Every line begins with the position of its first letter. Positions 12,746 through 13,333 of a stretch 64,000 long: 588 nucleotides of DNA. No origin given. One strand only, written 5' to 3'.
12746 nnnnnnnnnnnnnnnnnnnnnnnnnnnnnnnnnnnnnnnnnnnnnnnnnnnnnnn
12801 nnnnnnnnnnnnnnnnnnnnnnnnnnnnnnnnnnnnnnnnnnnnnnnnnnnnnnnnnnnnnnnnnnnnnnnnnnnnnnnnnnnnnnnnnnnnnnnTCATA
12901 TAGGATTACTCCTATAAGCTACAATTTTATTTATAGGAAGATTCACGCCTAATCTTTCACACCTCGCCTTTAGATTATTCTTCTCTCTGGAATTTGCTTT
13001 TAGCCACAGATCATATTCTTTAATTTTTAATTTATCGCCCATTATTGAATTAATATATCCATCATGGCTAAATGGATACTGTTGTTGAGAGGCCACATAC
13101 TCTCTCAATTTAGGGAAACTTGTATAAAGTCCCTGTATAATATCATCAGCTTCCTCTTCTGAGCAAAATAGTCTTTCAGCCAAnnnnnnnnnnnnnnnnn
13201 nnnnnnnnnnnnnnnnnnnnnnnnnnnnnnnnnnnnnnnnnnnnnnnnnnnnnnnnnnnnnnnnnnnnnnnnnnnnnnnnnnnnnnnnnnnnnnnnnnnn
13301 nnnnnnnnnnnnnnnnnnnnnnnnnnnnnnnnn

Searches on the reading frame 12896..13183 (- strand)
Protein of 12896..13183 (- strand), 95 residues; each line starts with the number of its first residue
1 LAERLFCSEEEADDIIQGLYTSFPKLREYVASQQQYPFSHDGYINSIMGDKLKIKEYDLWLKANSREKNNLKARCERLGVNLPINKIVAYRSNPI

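Call 52: search_protein_families(library=pfam, proteins=[window:12896-13183:-], max_evalue=0.001)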
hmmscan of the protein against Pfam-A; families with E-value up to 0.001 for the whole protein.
window:12896-13183:- (95 aa): 1 family
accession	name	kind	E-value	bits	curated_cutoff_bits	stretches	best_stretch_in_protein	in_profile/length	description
PF00476.26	DNA_pol_A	-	2.2e-06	27.3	34.3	1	1-84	226-301/381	DNA polymerase family A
